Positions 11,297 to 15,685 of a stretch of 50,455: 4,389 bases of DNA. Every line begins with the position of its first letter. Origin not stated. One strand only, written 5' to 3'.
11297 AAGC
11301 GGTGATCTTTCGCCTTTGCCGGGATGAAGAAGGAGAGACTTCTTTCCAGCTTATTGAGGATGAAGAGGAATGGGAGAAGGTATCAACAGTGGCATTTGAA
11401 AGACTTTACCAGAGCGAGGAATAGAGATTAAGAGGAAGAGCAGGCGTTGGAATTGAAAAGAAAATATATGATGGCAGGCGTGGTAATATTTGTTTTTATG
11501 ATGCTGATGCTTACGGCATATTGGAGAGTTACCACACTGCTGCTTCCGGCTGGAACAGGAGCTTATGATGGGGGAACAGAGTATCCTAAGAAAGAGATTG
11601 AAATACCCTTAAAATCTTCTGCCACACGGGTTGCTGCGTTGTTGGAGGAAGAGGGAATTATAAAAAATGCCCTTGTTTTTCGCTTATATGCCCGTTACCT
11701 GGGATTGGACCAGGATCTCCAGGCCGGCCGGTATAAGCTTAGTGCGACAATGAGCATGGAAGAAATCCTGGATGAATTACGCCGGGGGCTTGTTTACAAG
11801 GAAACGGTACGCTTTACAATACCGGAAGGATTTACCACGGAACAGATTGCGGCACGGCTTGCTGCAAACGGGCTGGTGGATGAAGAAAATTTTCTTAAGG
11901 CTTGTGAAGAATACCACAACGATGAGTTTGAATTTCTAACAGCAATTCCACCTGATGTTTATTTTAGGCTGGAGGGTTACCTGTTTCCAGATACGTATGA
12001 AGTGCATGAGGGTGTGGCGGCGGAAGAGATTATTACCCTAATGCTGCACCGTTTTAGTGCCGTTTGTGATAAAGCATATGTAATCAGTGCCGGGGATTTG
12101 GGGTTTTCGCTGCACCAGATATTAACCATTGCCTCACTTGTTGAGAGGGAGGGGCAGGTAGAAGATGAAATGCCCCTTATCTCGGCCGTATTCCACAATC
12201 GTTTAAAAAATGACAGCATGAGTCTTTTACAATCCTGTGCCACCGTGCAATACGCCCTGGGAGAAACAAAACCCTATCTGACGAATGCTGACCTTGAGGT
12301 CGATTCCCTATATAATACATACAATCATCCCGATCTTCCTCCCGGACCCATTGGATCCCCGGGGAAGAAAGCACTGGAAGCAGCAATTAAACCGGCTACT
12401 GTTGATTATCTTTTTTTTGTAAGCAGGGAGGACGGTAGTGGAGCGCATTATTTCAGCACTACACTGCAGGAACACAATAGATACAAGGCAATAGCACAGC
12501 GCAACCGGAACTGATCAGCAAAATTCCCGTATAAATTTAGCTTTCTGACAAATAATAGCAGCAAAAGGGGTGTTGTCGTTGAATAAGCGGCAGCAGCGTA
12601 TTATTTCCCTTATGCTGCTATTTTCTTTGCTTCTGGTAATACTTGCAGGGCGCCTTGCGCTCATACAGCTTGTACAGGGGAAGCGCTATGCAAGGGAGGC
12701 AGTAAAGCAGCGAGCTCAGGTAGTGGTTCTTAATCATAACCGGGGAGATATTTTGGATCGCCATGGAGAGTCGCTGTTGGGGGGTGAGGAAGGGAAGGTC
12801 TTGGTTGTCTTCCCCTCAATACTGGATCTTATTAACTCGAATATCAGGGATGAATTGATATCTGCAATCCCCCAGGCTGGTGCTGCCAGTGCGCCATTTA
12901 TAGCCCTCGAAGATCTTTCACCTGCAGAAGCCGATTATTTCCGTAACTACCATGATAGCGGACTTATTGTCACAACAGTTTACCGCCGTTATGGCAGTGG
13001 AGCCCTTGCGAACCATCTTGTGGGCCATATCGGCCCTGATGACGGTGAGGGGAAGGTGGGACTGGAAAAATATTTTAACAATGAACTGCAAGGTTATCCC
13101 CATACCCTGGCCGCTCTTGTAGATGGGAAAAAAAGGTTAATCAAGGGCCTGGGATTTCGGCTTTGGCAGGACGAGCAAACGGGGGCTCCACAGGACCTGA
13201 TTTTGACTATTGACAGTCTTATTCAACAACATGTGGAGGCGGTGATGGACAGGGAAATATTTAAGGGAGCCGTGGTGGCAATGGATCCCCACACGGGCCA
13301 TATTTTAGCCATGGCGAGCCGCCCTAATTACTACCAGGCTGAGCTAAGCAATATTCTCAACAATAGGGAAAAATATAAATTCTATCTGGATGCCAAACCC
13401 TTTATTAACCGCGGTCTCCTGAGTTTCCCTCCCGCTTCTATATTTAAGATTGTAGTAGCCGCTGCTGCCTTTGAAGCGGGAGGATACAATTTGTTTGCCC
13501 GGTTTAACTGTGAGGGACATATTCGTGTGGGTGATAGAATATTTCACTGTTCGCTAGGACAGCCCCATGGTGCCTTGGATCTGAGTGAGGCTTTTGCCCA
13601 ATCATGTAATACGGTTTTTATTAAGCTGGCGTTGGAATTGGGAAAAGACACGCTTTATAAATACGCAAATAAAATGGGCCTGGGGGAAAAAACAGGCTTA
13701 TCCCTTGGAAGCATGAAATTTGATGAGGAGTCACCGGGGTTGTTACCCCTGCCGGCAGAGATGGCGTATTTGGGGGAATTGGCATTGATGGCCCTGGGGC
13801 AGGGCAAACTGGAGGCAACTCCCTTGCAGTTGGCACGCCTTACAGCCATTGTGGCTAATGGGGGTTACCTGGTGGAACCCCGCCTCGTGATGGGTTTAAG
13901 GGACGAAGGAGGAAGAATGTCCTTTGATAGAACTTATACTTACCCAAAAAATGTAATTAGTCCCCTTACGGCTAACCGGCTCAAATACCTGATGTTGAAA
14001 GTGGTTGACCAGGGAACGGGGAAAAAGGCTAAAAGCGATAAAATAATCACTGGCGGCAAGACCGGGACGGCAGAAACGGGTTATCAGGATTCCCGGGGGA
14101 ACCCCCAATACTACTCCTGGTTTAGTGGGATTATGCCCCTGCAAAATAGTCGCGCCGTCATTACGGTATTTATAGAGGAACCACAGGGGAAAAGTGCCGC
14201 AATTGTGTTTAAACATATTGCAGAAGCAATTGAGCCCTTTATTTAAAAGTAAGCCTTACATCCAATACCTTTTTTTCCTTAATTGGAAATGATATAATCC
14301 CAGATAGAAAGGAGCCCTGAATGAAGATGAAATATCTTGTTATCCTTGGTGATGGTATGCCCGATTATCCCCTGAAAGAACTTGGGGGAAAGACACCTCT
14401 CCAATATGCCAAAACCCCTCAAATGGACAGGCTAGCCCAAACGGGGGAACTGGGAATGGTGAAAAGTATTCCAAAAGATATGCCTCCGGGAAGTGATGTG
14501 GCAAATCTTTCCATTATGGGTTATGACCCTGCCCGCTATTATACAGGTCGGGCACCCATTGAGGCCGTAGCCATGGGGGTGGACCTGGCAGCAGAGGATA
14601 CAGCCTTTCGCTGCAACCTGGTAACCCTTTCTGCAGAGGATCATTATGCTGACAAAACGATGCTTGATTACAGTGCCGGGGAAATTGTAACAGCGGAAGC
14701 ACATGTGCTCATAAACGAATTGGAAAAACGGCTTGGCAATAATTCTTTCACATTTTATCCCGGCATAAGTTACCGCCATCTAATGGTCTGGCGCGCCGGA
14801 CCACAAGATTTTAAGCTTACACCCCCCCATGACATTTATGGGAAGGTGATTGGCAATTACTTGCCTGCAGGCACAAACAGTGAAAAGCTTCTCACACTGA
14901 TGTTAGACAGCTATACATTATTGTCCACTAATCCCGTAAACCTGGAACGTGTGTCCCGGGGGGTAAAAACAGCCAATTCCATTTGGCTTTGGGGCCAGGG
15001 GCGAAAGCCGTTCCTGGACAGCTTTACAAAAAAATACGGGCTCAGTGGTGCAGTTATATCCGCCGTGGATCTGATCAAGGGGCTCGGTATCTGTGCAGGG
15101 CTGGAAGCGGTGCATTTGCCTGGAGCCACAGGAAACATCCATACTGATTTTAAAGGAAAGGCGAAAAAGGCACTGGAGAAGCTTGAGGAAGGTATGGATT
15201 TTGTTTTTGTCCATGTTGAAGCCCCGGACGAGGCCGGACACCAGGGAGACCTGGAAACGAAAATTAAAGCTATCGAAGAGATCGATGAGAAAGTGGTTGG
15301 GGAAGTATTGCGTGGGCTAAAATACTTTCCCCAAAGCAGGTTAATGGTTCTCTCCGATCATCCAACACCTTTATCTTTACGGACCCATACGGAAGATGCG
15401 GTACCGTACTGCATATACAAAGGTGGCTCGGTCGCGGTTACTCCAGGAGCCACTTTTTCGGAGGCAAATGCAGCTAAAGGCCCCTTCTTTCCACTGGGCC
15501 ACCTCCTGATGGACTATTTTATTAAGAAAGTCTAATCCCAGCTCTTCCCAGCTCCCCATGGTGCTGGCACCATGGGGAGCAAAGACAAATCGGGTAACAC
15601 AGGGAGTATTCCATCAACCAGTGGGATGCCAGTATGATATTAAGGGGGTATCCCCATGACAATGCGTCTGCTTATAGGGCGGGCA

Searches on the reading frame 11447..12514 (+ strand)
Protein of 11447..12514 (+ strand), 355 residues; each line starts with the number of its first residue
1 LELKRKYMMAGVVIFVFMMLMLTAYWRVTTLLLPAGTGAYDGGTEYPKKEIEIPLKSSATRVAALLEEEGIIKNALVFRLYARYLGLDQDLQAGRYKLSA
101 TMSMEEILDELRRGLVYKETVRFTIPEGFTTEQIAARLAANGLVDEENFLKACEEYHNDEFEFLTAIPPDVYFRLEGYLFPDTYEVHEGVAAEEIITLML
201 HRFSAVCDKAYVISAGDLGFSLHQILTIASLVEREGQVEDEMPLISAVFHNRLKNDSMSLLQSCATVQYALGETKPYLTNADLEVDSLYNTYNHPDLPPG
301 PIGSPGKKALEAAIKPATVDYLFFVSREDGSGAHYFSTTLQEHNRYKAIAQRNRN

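Call 34: search_protein_families(library=ncbifam, proteins=[window:11447-12514:+], max_evalue=1e-10)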
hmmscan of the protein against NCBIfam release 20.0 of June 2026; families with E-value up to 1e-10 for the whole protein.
window:11447-12514:+ (355 aa): 2 families
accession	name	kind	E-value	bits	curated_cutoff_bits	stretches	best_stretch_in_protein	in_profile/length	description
TIGR00247.1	TIGR00247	hypoth_equivalog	3.2e-65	220.5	103.4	1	48-345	39-335/347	endolytic transglycosylase MltG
NF007619.0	PRK10270.1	equivalog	1.2e-31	110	532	1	49-345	38-325/340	cell division protein YceG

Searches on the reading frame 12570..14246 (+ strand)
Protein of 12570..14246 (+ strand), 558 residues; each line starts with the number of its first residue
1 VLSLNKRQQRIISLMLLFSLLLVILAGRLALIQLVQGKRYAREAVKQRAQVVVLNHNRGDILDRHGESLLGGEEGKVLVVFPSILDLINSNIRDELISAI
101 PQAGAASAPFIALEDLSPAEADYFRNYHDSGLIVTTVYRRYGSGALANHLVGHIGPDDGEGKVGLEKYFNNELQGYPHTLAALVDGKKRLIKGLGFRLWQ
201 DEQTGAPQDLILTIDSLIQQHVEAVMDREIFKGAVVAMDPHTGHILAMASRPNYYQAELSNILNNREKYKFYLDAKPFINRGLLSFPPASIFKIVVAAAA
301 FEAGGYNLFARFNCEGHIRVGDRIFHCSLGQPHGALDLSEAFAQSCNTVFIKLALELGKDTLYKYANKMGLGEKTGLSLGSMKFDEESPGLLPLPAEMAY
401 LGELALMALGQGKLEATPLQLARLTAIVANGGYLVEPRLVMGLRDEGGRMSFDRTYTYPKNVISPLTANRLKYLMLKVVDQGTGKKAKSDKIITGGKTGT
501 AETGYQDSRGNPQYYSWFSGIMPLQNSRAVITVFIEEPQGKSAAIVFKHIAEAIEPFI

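Call 34: search_protein_families(library=ncbifam, proteins=[window:12570-14246:+], max_evalue=1e-10)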
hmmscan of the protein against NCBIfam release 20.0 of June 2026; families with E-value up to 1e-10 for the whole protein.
window:12570-14246:+ (558 aa): 18 families
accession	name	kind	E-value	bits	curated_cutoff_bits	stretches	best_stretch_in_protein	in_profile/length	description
TIGR03423.1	pbp2_mrdA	equivalog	1e-92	311.6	455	1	10-553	2-589/593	penicillin-binding protein 2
TIGR02214.1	spoVD_pbp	equivalog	5.5e-76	256.2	688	1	10-541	1-535/636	stage V sporulation protein D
NF008061.0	PRK10795.1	equivalog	1.3e-33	116.4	962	1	160-480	206-525/634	peptidoglycan DD-transpeptidase MrdA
NF051842.1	PBP4_5_Efaec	equivalog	1.5e-30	106.2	700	1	54-552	161-663/668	penicillin-binding protein PBP4(5)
NF053573.1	PBP2_PenA_Neis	exception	2.2e-28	99.2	1105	1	8-540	25-540/572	peptidoglycan D,D-transpeptidase PBP2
TIGR02074.1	PBP_1a_fam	subfamily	3.5e-26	92.1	508.75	1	229-522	256-495/535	PBP1A family penicillin-binding protein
NF011685.0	PRK15105.1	subfamily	6.4e-24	84.5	737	1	20-540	33-537/588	peptidoglycan glycosyltransferase FtsI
NF038271.1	strep_PBP2X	exception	7.3e-20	70.7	1050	1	135-479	179-519/750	penicillin-binding protein PBP2X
NF038278.1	strep_PBP2B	exception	1.2e-19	70.3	975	0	364-513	478-628/678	penicillin-binding protein PBP2B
NF051885.1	tranpepglycosPbpC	equivalog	2.4e-19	69.4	900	0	408-502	452-545/632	multimodular transpeptidase-transglycosylase PbpC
NF000237.1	MECA_PBP2A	equivalog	1.5e-16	59.9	750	1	161-541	279-639/668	PBP2a family beta-lactam-resistant peptidoglycan transpeptidase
NF000409.1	MECA_pure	exception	6.9e-16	57.9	1490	1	160-542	278-640/668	PBP2a family beta-lactam-resistant peptidoglycan transpeptidase MecA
NF000406.1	MECB_PBP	exception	6.1e-15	54.6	1450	1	205-522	319-627/674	PBP2a family beta-lactam-resistant peptidoglycan transpeptidase MecB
NF000408.1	MECA2_pure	exception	1.2e-14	53.5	1525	1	159-542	277-640/668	PBP2a family beta-lactam-resistant peptidoglycan transpeptidase MecA2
NF033378.1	MECD_PBP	exception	4.7e-14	51.6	1450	1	161-536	281-643/678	PBP2a family beta-lactam-resistant peptidoglycan transpeptidase MecD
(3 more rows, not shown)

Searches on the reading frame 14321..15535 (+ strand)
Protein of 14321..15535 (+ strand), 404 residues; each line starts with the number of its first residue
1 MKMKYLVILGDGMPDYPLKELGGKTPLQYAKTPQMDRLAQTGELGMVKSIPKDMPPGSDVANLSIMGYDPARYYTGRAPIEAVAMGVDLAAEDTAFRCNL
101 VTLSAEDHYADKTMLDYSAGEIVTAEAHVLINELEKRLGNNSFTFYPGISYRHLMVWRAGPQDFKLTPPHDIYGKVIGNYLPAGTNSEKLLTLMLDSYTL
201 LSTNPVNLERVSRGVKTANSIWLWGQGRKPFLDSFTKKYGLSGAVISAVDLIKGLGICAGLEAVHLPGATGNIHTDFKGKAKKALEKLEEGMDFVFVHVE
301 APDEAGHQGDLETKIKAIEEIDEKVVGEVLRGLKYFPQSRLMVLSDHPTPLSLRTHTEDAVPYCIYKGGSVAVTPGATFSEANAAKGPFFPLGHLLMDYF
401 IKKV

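Call 35: search_protein_families(library=ncbifam, proteins=[window:14321-15535:+], max_evalue=1e-10)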
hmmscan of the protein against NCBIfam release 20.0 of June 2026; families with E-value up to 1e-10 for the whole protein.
window:14321-15535:+ (404 aa): 6 families
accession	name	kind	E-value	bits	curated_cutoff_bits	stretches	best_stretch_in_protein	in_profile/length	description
NF003242.0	PRK04200.1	equivalog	1.3e-159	531.4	426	1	3-402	1-394/395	cofactor-independent phosphoglycerate mutase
TIGR00306.2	apgM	subfamily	5.9e-154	512.9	320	1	4-400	1-402/403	2,3-bisphosphoglycerate-independent phosphoglycerate mutase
TIGR02535.1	hyp_Hser_kinase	hypoth_equivalog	2.3e-152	507.4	446.3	1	3-401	1-396/397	proposed homoserine kinase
NF003104.0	PRK04024.1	equivalog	1e-85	288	489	1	2-389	2-388/412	2,3-bisphosphoglycerate-independent phosphoglycerate mutase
NF038358.1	phophono_PhpG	equivalog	6.8e-63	212.8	545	2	194-388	212-402/417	CMP-5'-phosphonoformate--3-phosphoglycerate phosphonoformyl transferase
NF003160.0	PRK04135.1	equivalog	1.4e-51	175.4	468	1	3-388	16-378/403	2,3-bisphosphoglycerate-independent phosphoglycerate mutase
